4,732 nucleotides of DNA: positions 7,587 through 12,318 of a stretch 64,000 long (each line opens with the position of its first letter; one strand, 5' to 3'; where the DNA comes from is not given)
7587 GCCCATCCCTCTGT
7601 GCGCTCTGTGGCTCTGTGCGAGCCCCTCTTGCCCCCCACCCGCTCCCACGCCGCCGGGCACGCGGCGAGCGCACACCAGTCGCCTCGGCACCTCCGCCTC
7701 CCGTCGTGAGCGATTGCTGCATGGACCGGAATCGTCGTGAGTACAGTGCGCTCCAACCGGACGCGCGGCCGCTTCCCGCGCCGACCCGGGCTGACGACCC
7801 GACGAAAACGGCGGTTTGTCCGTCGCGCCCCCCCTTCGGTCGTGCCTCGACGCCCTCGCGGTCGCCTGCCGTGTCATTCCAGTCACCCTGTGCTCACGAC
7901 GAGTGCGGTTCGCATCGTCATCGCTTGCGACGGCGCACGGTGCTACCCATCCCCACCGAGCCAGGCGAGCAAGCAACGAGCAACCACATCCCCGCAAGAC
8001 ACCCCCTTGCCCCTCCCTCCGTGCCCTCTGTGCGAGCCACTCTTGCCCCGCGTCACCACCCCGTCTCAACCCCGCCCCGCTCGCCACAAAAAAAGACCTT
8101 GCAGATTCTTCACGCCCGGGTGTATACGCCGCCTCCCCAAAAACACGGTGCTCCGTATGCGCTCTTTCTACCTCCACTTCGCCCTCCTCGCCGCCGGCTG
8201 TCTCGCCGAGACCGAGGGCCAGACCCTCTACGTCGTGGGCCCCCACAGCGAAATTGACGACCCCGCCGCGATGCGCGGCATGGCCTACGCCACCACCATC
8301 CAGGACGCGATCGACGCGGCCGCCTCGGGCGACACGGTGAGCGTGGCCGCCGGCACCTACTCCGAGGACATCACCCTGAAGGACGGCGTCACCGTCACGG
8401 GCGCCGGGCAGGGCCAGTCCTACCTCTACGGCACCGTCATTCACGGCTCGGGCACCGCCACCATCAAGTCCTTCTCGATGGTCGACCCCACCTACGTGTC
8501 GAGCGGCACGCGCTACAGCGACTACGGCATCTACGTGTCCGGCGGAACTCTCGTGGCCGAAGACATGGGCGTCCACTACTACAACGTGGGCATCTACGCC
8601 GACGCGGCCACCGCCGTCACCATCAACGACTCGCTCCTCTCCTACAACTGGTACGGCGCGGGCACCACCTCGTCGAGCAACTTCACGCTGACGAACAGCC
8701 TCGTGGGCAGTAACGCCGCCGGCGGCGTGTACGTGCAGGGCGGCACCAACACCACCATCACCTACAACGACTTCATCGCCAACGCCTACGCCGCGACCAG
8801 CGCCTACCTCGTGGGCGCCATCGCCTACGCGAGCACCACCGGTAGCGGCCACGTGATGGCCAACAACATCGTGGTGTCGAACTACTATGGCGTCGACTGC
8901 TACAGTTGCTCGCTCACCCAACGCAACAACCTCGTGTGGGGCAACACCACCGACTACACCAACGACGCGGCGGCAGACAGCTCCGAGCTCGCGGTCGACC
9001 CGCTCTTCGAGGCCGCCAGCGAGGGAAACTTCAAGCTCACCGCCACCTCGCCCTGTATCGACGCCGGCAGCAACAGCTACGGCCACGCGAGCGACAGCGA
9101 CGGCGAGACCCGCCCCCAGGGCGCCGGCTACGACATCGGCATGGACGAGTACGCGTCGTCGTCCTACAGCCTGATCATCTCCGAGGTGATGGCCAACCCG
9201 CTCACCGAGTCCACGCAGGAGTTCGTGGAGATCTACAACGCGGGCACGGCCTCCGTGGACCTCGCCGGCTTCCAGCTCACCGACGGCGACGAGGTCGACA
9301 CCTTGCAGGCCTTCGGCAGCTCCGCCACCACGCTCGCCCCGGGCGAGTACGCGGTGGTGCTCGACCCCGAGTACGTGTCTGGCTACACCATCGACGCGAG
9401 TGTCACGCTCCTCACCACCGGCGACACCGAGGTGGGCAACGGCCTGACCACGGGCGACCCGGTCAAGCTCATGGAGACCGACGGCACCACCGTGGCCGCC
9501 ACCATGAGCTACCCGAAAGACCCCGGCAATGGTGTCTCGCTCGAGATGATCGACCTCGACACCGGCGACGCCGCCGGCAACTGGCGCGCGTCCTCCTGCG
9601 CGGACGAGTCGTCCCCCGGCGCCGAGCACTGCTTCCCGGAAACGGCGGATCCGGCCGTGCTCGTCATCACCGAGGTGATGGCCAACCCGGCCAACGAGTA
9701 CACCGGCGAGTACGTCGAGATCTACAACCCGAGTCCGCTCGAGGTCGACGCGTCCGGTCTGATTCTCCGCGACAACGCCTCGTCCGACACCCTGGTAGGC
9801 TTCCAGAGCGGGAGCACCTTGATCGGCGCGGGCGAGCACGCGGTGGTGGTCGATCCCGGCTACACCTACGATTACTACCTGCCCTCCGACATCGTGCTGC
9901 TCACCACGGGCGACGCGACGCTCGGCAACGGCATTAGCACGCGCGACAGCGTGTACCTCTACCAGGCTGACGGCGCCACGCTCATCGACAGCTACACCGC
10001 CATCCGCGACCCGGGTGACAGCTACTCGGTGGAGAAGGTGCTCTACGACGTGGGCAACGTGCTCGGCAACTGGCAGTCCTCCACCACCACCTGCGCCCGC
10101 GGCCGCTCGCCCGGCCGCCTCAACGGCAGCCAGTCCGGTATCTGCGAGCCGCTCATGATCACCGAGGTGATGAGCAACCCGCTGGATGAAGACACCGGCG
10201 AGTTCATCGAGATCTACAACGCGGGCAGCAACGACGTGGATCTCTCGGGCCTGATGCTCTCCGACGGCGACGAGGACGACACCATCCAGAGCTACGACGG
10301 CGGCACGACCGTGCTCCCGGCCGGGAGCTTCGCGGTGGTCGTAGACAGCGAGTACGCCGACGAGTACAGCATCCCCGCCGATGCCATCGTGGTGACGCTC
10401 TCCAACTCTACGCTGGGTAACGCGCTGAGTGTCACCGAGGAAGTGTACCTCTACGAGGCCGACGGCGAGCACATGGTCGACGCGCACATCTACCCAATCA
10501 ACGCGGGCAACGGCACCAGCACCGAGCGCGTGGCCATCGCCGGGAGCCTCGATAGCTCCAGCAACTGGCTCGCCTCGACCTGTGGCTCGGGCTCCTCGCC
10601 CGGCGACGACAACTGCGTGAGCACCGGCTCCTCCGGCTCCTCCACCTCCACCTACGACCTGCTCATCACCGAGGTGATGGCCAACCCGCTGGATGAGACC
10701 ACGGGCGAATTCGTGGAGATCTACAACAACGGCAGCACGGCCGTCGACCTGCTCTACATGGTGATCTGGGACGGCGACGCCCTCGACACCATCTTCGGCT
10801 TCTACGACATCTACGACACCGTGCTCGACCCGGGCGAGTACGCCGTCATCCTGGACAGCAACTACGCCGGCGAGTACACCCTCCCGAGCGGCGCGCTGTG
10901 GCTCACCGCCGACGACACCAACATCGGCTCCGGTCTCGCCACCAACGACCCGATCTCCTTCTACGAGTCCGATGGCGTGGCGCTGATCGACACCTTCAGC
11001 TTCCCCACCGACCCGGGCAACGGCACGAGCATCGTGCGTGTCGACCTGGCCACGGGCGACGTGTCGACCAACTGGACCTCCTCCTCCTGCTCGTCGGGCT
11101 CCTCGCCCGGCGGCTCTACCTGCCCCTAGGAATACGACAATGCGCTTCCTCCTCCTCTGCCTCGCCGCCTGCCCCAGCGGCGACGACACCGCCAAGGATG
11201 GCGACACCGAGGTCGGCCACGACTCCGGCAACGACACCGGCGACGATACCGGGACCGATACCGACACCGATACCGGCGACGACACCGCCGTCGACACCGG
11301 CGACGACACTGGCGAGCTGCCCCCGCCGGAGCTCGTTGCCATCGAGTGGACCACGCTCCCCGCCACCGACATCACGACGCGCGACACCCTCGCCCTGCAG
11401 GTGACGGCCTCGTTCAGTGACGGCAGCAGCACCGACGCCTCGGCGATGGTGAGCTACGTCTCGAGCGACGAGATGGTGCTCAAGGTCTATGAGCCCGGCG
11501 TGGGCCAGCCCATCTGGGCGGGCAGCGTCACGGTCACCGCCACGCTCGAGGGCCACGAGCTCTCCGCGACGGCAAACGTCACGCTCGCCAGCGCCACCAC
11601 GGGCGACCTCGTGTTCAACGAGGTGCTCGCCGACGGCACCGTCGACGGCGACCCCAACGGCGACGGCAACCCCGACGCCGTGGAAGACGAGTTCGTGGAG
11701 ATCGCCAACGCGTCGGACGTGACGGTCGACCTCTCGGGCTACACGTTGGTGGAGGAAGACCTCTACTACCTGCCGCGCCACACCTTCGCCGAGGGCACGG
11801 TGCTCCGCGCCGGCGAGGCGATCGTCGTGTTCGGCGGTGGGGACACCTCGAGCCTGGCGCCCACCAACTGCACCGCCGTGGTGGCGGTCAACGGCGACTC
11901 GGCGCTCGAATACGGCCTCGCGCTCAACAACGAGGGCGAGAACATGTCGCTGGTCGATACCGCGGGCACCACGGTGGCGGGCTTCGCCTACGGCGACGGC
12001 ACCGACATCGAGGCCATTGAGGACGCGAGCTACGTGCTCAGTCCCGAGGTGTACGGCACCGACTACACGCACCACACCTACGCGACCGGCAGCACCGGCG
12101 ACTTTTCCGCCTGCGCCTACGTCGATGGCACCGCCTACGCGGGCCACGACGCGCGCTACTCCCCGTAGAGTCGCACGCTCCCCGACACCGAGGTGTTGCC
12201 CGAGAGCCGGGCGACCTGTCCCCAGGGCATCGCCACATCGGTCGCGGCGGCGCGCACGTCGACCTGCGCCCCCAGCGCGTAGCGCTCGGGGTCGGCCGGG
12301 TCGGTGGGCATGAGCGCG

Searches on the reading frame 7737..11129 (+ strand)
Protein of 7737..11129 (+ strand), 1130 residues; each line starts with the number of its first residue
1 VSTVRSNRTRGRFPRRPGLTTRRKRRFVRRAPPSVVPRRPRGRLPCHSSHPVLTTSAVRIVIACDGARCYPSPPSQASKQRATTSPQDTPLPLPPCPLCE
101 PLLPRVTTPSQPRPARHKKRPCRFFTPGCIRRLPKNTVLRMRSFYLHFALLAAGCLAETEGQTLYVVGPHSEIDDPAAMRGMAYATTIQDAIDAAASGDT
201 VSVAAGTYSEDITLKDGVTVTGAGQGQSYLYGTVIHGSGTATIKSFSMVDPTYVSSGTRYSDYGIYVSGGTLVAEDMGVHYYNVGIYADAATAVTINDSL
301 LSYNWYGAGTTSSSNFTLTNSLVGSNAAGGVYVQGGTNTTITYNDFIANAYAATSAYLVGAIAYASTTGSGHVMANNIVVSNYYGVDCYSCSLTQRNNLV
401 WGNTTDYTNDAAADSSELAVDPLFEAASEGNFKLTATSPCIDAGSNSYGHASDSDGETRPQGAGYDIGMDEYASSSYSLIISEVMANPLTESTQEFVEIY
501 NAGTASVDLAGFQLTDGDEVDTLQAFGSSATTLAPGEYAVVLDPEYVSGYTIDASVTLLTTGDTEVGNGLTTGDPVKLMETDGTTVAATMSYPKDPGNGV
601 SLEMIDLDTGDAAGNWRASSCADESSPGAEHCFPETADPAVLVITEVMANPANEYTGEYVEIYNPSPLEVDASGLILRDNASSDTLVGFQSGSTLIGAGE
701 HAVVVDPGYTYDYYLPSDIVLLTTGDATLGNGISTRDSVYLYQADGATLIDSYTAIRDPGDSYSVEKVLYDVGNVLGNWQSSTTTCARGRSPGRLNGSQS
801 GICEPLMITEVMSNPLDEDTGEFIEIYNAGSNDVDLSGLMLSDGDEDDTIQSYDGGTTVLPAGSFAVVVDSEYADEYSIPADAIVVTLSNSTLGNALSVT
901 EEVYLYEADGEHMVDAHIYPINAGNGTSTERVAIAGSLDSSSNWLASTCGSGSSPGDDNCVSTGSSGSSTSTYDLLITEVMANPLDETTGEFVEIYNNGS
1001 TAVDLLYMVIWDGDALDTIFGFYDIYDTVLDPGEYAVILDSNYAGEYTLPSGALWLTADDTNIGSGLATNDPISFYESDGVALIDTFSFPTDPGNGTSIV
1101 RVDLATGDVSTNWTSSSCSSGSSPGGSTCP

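Call 38: search_protein_families(library=pfam, proteins=[window:7737-11129:+], max_evalue=0.00001)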
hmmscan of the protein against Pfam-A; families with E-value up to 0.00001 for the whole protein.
window:7737-11129:+ (1130 aa): 3 families
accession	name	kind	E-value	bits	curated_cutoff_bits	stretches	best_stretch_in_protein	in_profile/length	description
PF00932.25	LTD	-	2.1e-58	195.8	34.3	4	474-592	3-107/109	Lamin Tail Domain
PF13229.12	Beta_helix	-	8.9e-11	42.1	25.9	1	264-404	2-138/158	Right handed beta helix region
PF05048.19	NosD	-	1.9e-06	28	23.6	0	258-403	34-167/212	Periplasmic copper-binding protein (NosD)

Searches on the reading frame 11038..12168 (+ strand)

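Call 38: search_protein_families(library=pfam, proteins=[window:11038-12168:+], max_evalue=0.00001)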
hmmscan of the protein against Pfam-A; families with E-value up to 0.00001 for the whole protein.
window:11038-12168:+ (376 aa): 1 family
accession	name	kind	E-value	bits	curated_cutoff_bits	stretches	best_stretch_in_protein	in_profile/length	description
PF00932.25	LTD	-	3e-17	63.4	34.3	1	185-319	2-108/109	Lamin Tail Domain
